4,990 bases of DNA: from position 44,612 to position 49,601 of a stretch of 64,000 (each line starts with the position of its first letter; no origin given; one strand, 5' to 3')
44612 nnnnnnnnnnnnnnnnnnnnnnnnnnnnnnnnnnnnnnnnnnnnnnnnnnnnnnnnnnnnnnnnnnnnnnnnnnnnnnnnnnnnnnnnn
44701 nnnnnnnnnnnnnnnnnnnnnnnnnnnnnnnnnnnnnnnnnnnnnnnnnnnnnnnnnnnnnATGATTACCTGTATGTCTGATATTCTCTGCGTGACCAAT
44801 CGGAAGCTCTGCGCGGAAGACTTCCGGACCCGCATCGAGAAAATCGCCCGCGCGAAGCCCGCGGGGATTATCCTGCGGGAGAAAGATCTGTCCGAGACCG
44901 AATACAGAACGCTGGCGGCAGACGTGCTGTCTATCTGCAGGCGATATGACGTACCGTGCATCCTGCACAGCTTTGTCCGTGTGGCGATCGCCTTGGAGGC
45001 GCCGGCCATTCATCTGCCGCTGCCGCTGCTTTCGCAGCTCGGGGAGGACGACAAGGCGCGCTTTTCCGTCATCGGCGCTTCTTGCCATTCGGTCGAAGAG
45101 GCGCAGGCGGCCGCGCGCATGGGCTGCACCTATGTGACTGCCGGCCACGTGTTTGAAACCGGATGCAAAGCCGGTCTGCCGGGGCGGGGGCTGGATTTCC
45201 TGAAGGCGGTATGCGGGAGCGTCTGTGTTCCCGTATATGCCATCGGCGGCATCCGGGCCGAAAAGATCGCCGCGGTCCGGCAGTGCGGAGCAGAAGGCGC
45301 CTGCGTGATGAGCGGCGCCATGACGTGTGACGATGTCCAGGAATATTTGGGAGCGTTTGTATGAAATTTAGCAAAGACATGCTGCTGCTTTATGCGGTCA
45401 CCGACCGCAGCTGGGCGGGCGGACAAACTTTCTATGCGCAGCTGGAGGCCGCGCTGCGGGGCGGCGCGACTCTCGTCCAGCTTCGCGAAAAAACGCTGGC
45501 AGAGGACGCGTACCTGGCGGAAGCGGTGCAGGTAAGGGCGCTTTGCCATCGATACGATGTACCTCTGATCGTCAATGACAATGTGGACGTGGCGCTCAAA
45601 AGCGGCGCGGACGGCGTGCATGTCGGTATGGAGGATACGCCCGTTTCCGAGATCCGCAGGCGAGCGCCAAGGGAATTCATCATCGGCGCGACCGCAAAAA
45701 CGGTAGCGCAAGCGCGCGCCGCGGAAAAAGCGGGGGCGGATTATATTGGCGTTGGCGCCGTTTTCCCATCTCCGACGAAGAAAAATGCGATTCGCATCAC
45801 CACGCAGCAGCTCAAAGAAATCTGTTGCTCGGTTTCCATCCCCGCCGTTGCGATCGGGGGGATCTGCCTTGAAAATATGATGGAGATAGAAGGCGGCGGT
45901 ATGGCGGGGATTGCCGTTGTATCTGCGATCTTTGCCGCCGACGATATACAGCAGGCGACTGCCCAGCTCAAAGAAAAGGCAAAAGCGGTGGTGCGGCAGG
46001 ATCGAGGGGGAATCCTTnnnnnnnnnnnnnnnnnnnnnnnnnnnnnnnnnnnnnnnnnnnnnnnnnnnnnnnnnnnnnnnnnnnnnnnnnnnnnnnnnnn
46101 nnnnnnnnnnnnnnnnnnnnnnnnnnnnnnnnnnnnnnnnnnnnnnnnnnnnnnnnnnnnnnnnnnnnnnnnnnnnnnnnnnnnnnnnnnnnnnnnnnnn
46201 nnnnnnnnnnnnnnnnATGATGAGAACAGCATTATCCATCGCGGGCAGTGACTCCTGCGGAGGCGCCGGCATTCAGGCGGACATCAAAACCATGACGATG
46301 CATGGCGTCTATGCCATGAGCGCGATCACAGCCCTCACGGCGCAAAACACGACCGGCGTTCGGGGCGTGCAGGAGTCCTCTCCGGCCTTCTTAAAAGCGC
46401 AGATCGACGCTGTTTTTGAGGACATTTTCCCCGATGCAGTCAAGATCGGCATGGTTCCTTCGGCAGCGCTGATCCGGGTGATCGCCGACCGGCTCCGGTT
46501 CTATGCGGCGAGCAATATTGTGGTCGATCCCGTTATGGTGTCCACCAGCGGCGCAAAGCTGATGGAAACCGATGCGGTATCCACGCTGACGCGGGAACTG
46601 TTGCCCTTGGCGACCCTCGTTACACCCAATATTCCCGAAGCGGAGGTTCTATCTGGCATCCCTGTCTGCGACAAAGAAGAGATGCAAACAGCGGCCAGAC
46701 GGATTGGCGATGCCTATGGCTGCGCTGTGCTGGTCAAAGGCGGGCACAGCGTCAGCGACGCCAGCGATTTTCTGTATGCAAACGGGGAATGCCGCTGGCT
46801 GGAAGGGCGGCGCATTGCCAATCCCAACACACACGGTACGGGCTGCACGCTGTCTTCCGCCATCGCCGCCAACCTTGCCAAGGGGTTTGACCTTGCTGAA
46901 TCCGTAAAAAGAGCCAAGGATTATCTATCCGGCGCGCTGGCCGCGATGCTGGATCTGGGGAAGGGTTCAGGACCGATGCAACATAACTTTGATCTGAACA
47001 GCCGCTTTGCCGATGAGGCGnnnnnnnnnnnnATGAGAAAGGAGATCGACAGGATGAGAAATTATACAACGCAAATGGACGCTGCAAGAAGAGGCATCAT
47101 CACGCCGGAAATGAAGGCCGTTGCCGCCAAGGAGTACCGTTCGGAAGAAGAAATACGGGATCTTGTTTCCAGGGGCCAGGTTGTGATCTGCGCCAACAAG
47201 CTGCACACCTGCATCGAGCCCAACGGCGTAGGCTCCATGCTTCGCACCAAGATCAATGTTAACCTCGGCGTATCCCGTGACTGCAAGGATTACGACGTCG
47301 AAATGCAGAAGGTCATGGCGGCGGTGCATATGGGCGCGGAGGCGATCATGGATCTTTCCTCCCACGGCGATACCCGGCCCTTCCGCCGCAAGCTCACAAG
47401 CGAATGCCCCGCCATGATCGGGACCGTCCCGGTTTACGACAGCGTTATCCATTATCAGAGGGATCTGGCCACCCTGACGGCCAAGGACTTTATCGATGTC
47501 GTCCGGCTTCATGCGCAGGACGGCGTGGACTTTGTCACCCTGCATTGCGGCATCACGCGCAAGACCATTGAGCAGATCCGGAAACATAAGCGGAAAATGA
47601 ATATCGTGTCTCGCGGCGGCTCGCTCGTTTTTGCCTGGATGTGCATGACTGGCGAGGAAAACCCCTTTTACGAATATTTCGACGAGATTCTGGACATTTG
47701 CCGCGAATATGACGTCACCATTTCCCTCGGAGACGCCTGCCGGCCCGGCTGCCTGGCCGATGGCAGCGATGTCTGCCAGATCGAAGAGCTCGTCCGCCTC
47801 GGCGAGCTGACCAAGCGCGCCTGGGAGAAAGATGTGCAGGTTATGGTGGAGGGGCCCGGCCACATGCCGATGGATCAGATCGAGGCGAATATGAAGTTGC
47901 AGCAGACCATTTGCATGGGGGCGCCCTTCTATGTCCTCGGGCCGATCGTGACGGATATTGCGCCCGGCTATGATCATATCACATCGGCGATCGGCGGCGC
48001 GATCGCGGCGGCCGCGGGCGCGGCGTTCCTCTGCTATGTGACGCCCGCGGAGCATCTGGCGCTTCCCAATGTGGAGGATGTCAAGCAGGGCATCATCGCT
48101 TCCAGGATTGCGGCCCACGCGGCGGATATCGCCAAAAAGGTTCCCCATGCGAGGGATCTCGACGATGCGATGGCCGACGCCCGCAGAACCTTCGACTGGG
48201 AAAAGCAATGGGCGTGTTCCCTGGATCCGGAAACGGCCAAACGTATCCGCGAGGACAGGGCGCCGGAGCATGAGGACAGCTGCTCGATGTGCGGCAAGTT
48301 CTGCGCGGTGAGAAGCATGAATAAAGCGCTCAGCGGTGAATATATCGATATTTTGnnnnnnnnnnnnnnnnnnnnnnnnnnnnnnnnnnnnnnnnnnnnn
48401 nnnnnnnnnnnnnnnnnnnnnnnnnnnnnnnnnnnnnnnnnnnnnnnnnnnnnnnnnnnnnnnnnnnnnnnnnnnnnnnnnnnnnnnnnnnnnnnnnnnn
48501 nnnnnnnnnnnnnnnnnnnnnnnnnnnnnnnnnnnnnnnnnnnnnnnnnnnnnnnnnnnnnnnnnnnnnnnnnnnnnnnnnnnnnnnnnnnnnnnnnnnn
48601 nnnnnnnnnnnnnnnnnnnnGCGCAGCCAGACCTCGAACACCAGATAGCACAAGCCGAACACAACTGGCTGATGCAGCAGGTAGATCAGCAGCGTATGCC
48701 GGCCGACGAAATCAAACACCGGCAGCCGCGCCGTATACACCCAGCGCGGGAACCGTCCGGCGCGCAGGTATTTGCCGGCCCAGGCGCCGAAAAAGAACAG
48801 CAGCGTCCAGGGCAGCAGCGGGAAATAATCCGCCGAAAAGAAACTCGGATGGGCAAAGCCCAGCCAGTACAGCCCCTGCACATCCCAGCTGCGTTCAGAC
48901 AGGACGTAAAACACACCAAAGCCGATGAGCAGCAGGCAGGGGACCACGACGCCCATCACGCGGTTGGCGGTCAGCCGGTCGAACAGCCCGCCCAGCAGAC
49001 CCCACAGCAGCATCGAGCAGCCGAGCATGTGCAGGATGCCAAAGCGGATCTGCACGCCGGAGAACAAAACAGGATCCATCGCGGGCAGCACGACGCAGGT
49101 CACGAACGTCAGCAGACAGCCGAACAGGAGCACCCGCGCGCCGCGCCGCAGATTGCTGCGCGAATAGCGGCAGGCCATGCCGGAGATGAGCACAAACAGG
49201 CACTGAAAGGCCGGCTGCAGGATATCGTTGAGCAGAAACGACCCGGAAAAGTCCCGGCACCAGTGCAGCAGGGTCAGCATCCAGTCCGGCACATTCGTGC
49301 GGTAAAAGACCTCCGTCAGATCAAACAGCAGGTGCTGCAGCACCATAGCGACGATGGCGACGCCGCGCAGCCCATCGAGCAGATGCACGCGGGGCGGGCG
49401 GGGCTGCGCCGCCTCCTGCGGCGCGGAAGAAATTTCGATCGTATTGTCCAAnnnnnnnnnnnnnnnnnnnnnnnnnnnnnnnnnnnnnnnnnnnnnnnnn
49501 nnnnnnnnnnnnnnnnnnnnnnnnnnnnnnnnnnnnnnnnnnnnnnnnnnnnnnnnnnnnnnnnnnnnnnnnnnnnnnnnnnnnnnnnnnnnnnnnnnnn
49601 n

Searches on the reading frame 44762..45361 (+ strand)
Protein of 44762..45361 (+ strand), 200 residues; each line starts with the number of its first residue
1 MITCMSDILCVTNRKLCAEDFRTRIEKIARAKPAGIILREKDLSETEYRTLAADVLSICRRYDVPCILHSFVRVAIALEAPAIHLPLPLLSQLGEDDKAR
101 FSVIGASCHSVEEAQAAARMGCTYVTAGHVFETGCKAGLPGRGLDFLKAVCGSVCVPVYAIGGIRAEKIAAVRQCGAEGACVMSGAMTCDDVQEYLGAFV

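Call 88: search_protein_families(library=pfam, proteins=[window:44762-45361:+], max_evalue=0.0001)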
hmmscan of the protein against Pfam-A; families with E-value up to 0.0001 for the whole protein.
window:44762-45361:+ (200 aa): 1 family
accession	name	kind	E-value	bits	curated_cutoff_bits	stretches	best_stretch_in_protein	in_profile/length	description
PF02581.23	TMP-TENI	-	7e-40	136.7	27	1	9-185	2-179/180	Thiamine monophosphate synthase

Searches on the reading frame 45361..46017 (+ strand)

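Call 88: search_protein_families(library=pfam, proteins=[window:45361-46017:+], max_evalue=0.0001)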
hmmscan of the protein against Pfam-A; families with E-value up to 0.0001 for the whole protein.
window:45361-46017:+ (219 aa): 1 family
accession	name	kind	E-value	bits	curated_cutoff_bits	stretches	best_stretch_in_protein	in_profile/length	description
PF02581.23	TMP-TENI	-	6.2e-61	205.3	27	1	10-190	1-180/180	Thiamine monophosphate synthase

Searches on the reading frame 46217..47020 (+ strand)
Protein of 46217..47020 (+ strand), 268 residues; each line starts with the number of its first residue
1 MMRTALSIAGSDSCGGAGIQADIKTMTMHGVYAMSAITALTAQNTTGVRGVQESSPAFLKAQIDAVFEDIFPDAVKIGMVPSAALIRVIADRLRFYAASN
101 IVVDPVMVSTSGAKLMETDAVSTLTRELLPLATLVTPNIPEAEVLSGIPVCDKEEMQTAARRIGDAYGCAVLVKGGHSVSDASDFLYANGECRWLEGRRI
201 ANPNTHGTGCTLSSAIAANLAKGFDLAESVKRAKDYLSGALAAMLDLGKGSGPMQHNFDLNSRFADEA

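Call 88: search_protein_families(library=pfam, proteins=[window:46217-47020:+], max_evalue=0.0001)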
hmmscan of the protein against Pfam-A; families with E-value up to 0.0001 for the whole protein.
window:46217-47020:+ (268 aa): 2 families
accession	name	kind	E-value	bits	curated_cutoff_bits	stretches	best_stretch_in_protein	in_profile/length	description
PF08543.17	Phos_pyr_kin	-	9.6e-95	317.1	27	1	12-254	1-245/246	Phosphomethylpyrimidine kinase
PF00294.29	PfkB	-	3.1e-08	33.8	25.8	1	96-234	153-283/302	pfkB family carbohydrate kinase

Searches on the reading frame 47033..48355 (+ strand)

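Call 88: search_protein_families(library=pfam, proteins=[window:47033-48355:+], max_evalue=0.0001)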
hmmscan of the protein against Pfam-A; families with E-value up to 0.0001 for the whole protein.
window:47033-48355:+ (441 aa): 1 family
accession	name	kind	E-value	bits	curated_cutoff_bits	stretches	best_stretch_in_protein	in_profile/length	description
PF01964.24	ThiC_Rad_SAM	-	4.1e-192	639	25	1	13-430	1-419/420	Radical SAM ThiC family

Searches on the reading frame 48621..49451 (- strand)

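Call 88: search_protein_families(library=pfam, proteins=[window:48621-49451:-], max_evalue=0.0001)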
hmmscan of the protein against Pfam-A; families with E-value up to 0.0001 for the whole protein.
window:48621-49451:- (277 aa): 2 families
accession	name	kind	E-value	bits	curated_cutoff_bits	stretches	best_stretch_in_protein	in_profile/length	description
PF07786.18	HGSNAT_cat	-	1.1e-33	117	22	1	21-262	1-222/222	Heparan-alpha-glucosaminide N-acetyltransferase, catalytic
PF01757.29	Acyl_transf_3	-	2.5e-08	33.8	31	0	101-273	148-299/326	Acyltransferase domain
